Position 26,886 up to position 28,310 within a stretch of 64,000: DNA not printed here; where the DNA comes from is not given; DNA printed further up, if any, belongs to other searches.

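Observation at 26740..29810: Low-GC 3-kb accessory island: radical SAM enzyme + ATP-grasp ligase + small ORF, bounded by decayed gene remnants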

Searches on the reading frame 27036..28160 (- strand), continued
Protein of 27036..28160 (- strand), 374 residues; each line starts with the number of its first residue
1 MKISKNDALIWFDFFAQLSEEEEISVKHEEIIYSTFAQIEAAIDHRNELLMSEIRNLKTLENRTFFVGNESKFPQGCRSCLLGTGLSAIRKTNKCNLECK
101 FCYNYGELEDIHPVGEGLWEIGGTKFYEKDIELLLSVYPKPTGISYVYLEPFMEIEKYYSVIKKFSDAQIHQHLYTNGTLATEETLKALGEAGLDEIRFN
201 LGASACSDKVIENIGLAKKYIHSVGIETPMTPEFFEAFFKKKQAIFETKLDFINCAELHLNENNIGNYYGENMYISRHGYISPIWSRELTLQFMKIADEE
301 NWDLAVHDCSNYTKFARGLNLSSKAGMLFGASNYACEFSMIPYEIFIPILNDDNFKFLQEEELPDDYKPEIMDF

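Call 14: list_cluster_members(proteins=[P0005, P0099, P0001, P0122])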
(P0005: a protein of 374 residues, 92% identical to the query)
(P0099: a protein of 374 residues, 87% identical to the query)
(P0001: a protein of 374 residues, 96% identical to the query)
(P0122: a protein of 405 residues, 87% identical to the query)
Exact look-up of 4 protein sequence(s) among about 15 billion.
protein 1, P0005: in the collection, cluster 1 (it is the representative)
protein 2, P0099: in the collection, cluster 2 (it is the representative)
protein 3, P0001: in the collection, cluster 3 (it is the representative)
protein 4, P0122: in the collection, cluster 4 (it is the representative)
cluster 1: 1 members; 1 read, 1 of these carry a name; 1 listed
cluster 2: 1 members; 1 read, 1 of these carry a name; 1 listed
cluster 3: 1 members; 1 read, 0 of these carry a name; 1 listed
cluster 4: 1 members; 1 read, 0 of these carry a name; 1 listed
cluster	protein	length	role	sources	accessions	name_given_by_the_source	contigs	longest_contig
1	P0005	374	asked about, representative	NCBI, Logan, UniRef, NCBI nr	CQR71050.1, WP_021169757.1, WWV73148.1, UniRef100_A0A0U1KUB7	Radical SAM superfamily protein [Sporomusa ovata DSM 2662] | Uncharacterized protein MJ0021 n=1 Tax=Sporomusa ovata TaxID=2378 RepID=A0A0U1KUB7_9FIRM | radical SAM protein [Sporomusa ovata]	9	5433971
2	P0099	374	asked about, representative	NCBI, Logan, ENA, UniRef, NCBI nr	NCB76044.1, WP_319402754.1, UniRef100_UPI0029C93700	radical SAM protein [uncultured Anaeromusa sp.] | radical SAM protein n=1 Tax=uncultured Anaeromusa sp. TaxID=673273 RepID=UPI0029C93700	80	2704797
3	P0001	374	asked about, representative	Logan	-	-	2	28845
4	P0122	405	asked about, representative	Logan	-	-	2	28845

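Call 23: search_protein_representatives(protein=window:27036-28160:-)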
Query: 374 residues. Proteins with E-value up to 0.001 (for the whole library): 980; up to 1e-10: 368; up to 1e-30: 69. The best 150 are listed.
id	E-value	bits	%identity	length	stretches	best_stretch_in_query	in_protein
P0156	1.1e-141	488.7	60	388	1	1-369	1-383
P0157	1.2e-114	399.7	69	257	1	118-369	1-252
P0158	4.6e-94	332.0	57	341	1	2-248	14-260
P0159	3.4e-87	309.4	70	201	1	174-370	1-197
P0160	1.8e-76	274.1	56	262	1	1-236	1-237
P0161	2.1e-67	244.3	44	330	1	24-320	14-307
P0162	6.3e-66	239.4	73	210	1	51-194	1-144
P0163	2.6e-65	237.4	42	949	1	63-347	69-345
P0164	5.6e-64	233.0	38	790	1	6-351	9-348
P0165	2.3e-63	231.0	64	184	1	10-162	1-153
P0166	2.4e-63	230.9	40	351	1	5-321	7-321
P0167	1.6e-62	228.2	42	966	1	37-335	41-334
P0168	7.8e-59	216.1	44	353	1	52-324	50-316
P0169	3.0e-57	210.9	41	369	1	73-331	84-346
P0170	2.4e-56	207.9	40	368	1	60-320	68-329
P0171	4.7e-56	206.9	42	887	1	74-339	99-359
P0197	1.2e-40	156.2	36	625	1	62-320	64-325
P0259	6.7e-21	91.2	35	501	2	73-243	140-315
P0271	2.1e-19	86.3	29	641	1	51-320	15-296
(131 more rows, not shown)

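Call 24: search_protein_families(library=pfam, proteins=[P0163, P0164, P0167, P0171, P0197, P0156, P0161, P0166, P0271, P0259], max_evalue=0.001)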
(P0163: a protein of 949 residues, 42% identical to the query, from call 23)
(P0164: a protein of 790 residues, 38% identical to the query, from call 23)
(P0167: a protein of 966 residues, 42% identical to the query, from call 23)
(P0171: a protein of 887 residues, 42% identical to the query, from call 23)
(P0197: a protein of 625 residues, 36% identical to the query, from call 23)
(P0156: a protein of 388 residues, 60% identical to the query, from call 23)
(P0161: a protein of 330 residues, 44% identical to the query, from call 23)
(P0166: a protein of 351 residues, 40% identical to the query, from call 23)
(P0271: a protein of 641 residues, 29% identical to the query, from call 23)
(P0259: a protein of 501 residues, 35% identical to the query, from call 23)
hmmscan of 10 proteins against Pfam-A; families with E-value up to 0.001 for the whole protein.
P0163 (949 aa): 3 families
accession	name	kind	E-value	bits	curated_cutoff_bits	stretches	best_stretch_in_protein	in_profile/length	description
PF04055.27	Radical_SAM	-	2.3e-10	41.3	29.5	1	97-207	6-112/166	Radical SAM superfamily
PF02624.21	YcaO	-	1.3e-05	25.1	25.7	1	502-621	71-198/325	YcaO cyclodehydratase, ATP-ad Mg2+-binding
PF13353.11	Fer4_12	-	0.00047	20.9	22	0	84-188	1-98/137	4Fe-4S single cluster domain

P0164 (790 aa): 1 family
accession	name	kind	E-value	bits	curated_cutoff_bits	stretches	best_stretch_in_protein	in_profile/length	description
PF04055.27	Radical_SAM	-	1.1e-10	42.4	29.5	1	97-218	6-121/166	Radical SAM superfamily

P0167 (966 aa): 2 families
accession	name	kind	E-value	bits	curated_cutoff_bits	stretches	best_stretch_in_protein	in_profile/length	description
PF02624.21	YcaO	-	1.3e-16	61.3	25.7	1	518-764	73-325/325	YcaO cyclodehydratase, ATP-ad Mg2+-binding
PF04055.27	Radical_SAM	-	2.1e-10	41.4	29.5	1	96-220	5-122/166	Radical SAM superfamily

P0171 (887 aa): 1 family
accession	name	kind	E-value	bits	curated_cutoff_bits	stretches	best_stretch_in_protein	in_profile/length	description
PF04055.27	Radical_SAM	-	1e-11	45.8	29.5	1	120-239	7-121/166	Radical SAM superfamily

P0197 (625 aa): 6 families
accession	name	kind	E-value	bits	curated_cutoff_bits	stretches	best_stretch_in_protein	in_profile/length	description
PF14559.12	TPR_19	-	1.2e-11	45.2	25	2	498-553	2-57/68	Tetratricopeptide repeat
PF13428.12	TPR_14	-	2.1e-09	37.5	23.5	0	428-458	13-43/44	Tetratricopeptide repeat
PF13432.12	TPR_16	-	4.3e-07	30.7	32.7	2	428-472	9-53/65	Tetratricopeptide repeat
PF04055.27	Radical_SAM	-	9.6e-06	26.3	29.5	1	90-224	2-124/166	Radical SAM superfamily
PF13174.12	TPR_6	-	5.8e-05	23.9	26.3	0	531-553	10-32/33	Tetratricopeptide repeat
PF07719.23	TPR_2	-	0.00012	22.4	27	0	492-519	6-33/34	Tetratricopeptide repeat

P0156 (388 aa): 1 family
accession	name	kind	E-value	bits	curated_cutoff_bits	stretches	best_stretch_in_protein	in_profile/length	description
PF04055.27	Radical_SAM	-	2.1e-07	31.7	29.5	1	105-228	3-120/166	Radical SAM superfamily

P0161 (330 aa): 1 family
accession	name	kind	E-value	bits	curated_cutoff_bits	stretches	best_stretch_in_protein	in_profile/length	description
PF04055.27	Radical_SAM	-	5e-08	33.7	29.5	1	81-190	5-113/166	Radical SAM superfamily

P0166 (351 aa): 1 family
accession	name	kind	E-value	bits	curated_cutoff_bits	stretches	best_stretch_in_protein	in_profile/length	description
PF04055.27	Radical_SAM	-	2.1e-13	51.2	29.5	1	92-207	3-115/166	Radical SAM superfamily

P0271 (641 aa): 3 families
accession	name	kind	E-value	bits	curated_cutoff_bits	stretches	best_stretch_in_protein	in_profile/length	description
PF14907.12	NTP_transf_5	-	3.2e-23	83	31.2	1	341-597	13-247/249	Uncharacterised nucleotidyltransferase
PF04055.27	Radical_SAM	-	1.6e-11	45.1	29.5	1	53-186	2-120/166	Radical SAM superfamily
PF13353.11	Fer4_12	-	1.7e-06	28.8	22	1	50-152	8-94/137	4Fe-4S single cluster domain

P0259 (501 aa): 2 families
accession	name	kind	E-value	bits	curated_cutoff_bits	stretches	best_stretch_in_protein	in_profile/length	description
PF04055.27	Radical_SAM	-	1.5e-10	41.9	29.5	1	157-287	3-121/166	Radical SAM superfamily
PF13353.11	Fer4_12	-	0.00063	20.5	22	0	154-248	8-90/137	4Fe-4S single cluster domain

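Call 31: search_protein_families(library=padloc, proteins=[window:27036-28160:-], max_evalue=0.01)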
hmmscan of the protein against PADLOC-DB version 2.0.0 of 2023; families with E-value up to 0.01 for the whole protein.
window:27036-28160:- (374 aa): 2 families
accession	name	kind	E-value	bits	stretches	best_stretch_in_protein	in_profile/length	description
PDLC02903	pVip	-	2.7e-06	25.1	1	92-197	7-96/257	Viperins not associated with kinases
PDLC02904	pVip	-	0.0044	14.6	0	92-216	10-120/262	Viperins associated with kinases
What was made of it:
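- On Prokaryotic viperins (pVip): PADLOC pVip gives 2.7e-06 and 25 bits over residues 92-197 only, which is the cluster-binding core (call 31).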

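Call 39: find_encoding_contigs(protein=window:27036-28160:-, flank=10000, max_places=6)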
Protein window:27036-28160:- (374 aa): no gene with exactly this product is on record in the collection.
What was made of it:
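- Tried and rejected: Not on record (call 39).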

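Call 41: predict_structure(alignment_id=A1)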
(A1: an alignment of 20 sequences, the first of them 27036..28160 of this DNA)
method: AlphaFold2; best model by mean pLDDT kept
length: 374 residues; sequences in the alignment: 20
mean_pLDDT: 90.7   pTM: 0.90
mean pLDDT of the five models: 90.7, 90.2, 88.8, 88.4, 87.1
residues with pLDDT >= 90: 255; 70-90: 98; 50-70: 21; < 50: 0
segments of 3 or more residues with pLDDT < 50: none
pLDDT, mean of each block of 10 residues (from residue 1): 95 92 88 95 95 96 91 92 83 84 85 86 90 90 84 87 96 93 97 97 96 98 97 98 98 96 94 87 96 98 96 77 64 73 96 96 88 70
secondary structure, 60 per line:
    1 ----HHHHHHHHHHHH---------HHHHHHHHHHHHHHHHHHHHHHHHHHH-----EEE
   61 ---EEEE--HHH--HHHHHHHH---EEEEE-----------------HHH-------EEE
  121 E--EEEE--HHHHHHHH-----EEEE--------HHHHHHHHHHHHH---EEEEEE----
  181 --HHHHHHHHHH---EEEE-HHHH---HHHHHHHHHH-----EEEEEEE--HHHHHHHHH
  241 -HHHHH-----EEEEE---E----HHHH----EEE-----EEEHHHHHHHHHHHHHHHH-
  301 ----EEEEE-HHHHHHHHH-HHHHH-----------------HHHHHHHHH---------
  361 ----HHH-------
elements in order: H5-16 H26-52 E58-60 E64-67 H75-82 E86-90 E118-121 E124-127 H130-137 E143-146 H155-167 E171-176 H183-192 E196-199 H201-204 H208-217 E223-229 H232-240 H242-246 E252-256 H265-268 E273-275 E281-283 H284-299 E305-309 H311-319 H321-325 H343-351
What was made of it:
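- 27036..28160 (-): Stand-alone radical SAM gene (374 aa) of the uncharacterised MJ0021/COG2108 type. AF2 pLDDT is 90.7 (call 41).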

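Call 57: find_related_loci(query=window:27036-28160:-, collection=viral_contigs, flank=6000)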
Query window:27036-28160:- (374 aa) in viral_contigs; peptide patterns used: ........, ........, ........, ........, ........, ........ (x = any residue, [..] = any of these).
8 stretches matched a pattern, but none encodes a relative of the query by tblastn (E <= 1e-3).

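Call 58: search_dna_similar(query=window:27036-28160:-, collection=plasmids, mode=protein, max_rows=15)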
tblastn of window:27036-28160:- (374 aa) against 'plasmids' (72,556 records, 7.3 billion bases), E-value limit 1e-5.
No match.
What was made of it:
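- Tried and rejected: None found (calls 57, 58).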

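Call 60: find_homologous_proteins(query=P0167)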
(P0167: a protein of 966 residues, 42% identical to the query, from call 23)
Query P0167 (966 aa): 6 proteins with E <= 0.001 among 6730 candidates.
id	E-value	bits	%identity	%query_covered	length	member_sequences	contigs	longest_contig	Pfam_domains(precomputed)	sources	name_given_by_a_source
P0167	0.0e+0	2181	100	100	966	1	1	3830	PF02624.22,PF04055.28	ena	-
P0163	1.5e-160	554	33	96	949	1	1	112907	PF02624.22,PF04055.28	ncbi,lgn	ncbi:MAG: radical SAM protein [Marinifilaceae bacterium]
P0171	7.0e-135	469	54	36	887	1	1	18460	PF04055.28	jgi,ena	-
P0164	2.5e-127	444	53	38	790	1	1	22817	PF04055.28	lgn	-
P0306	2.1e-108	382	48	38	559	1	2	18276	PF21475.2,PF04055.28,PF16221.12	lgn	-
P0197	1.0e-56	211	36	30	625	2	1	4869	PF14559.13,PF04055.28,PF13432.13,PF13428.13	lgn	-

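Call 61: find_encoding_contigs(protein=P0163, flank=7000, max_places=2)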
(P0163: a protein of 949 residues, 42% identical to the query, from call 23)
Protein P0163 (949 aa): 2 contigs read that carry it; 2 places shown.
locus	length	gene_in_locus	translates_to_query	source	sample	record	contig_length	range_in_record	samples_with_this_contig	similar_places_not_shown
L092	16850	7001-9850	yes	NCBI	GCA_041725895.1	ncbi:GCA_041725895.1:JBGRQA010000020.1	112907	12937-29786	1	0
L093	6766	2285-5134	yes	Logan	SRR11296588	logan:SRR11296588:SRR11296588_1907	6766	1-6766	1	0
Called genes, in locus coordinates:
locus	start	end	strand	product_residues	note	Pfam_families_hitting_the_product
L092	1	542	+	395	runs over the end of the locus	-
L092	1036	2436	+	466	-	PF13620:CarboxypepD_reg (weak), PF13715:CarbopepD_reg_2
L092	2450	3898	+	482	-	PF13620:CarboxypepD_reg (weak), PF13715:CarbopepD_reg_2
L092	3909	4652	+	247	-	-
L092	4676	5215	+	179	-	PF08534:Redoxin, PF00578:AhpC-TSA, PF13098:Thioredoxin_2 (weak), PF13905:Thioredoxin_8 (weak)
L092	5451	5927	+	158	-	-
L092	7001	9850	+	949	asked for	PF04055:Radical_SAM, PF02624:YcaO (weak)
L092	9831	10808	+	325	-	PF13439:Glyco_transf_4 (faint), PF00534:Glycos_transf_1, PF13692:Glyco_trans_1_4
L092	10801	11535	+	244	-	PF01755:Glyco_transf_25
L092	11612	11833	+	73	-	-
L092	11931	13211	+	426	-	PF17170:DUF5128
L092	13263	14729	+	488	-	PF04055:Radical_SAM, PF13186:SPASM (faint)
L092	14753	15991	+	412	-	PF13353:Fer4_12 (weak)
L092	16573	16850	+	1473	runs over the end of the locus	PF05572:Peptidase_M43, PF18911:PKD_4, PF00801:PKD, PF20009:GEVED, PF18962:Por_Secre_tail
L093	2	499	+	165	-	?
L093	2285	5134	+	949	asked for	PF04055:Radical_SAM, PF02624:YcaO (weak)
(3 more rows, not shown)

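Call 62: find_encoding_contigs(protein=P0164, flank=7000, max_places=2)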
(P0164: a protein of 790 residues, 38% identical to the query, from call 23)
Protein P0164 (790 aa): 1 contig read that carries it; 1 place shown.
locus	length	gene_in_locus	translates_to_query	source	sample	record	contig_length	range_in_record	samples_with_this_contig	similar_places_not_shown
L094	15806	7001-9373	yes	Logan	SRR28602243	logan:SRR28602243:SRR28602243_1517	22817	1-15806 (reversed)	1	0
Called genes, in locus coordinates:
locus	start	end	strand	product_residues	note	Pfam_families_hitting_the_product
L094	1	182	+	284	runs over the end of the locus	PF05402:PqqD (weak)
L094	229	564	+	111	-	-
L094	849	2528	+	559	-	PF00664:ABC_membrane, PF00005:ABC_tran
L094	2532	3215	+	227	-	-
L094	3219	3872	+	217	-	-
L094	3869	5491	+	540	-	PF00082:Peptidase_S8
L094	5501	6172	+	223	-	PF07853:DUF1648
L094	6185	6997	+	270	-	PF01755:Glyco_transf_25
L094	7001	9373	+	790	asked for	PF04055:Radical_SAM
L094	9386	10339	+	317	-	PF13439:Glyco_transf_4 (faint), PF00534:Glycos_transf_1, PF13692:Glyco_trans_1_4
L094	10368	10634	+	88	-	-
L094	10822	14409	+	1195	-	PF02837:Glyco_hydro_2_N, PF22666:Glyco_hydro_2_N2, PF00703:Glyco_hydro_2, PF02836:Glyco_hydro_2_C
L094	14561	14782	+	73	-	-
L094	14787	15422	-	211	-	PF02661:Fic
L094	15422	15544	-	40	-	-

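Call 63: find_encoding_contigs(protein=P0306, flank=7000, max_places=2)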
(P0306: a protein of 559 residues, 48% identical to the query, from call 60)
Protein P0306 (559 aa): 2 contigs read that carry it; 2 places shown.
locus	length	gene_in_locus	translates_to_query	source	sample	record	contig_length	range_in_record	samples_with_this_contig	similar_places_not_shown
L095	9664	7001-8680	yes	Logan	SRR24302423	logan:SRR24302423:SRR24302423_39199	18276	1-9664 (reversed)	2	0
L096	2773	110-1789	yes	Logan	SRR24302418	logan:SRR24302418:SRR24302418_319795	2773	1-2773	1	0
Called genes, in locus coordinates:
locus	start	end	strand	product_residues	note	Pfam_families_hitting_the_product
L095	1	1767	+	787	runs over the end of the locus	PF12704:MacB_PCD, PF02687:FtsX, PF12704:MacB_PCD, PF02687:FtsX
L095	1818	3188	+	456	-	-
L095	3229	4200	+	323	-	PF00005:ABC_tran, PF13304:AAA_21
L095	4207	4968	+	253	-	PF13346:ABC2_membrane_5 (weak), PF12679:ABC2_membrane_2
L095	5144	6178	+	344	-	PF04055:Radical_SAM, PF13186:SPASM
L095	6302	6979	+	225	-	PF13578:Methyltransf_24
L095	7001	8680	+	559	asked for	PF04055:Radical_SAM, PF16221:HTH_47 (faint), PF21475:PaaA-like_N (faint)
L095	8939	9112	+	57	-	-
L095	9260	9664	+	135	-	?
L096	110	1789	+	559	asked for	PF04055:Radical_SAM, PF16221:HTH_47 (faint), PF21475:PaaA-like_N (faint)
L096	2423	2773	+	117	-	?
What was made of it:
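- On RiPP cluster (radical SAM maturase + ATP-grasp + precursor): Such domains or partners occur only with distant paralogues (calls 62, 63).
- Paralogues at 33-54% identity to the fusion protein P0167 (36-44% to the window protein) sit with PqqD, an S8 peptidase, an ABC exporter, a SPASM radical SAM enzyme, and GT1 and GT25 genes (calls 23, 24, 60-63). Distant radical SAM paralogues sit in RiPP-like clusters (calls 61-63).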

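Call 77: fold_search(model_id=the predicted structure, library=pdb)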
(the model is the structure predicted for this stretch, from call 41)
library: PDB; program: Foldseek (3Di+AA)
matches with E <= 10: 1445; with E <= 0.001: 16
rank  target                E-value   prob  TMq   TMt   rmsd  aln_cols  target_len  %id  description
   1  7o1t                  5.5e-05  1.00  0.38  0.39  12.3       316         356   10  Fe(CO)2CNCl species bound [HydE from T. Maritima (released 2021-05-26)
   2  6efn                  6.9e-05  1.00  0.37  0.36   9.7       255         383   12  Structure of a RiPP maturase, SkfB (released 2018-10-24)
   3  8hzv_B                1.3e-04  1.00  0.37  0.31  15.0       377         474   12  The crystal structure of a Radical SAM Enzyme DesII (released 2024-07-10)
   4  8hzv_C                1.7e-04  1.00  0.38  0.31   8.7       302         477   15  The crystal structure of a Radical SAM Enzyme DesII (released 2024-07-10)
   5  3c8f                  2.6e-04  1.00  0.42  0.60   5.9       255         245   16  4Fe-4S-Pyruvate formate-lyase Activating Enzyme with partially disordered AdoMet (released 2008-10-28)
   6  5v1q_B                3.2e-04  1.00  0.44  0.38   4.6       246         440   13  Crystal structure of Streptococcus suis SuiB (released 2017-08-30)
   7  8hzv_A                3.2e-04  1.00  0.38  0.31   8.9       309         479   15  The crystal structure of a Radical SAM Enzyme DesII (released 2024-07-10)
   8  5v1s_A                4.7e-04  1.00  0.42  0.37   4.5       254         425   13  Crystal structure of Streptococcus suis SuiB bound to S-adenosylmethionine (released 2017-08-30)
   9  8hzv_D                5.0e-04  1.00  0.38  0.31   8.6       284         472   15  The crystal structure of a Radical SAM Enzyme DesII (released 2024-07-10)
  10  7vob                  5.2e-04  1.00  0.35  0.40   4.4       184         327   16  The crystal structure of a Radical SAM Enzyme BlsE involved in the Biosynthesis of Blasticidin S (released 2022-05-04)
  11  8vcw                  6.2e-04  1.00  0.37  0.41  12.2       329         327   14  X-Ray Crystal Structure of the biotin synthase from B. obeum (released 2024-01-24)
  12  3t7v                  6.9e-04  1.00  0.37  0.41  10.2       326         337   11  Crystal structure of methylornithine synthase (PylB) (released 2011-11-30)
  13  5v1q_A                7.3e-04  1.00  0.39  0.34   5.0       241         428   13  Crystal structure of Streptococcus suis SuiB (released 2017-08-30)
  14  2fb2_B                7.7e-04  1.00  0.41  0.46  14.4       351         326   13  Structure of the MoaA Arg17/266/268/Ala triple mutant (released 2006-05-09)
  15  8vpo                  7.7e-04  0.99  0.34  0.29  17.2       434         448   12  X-Ray Crystal Structure of TigE from Paramaledivibacter caminithermalis (released 2024-02-07)
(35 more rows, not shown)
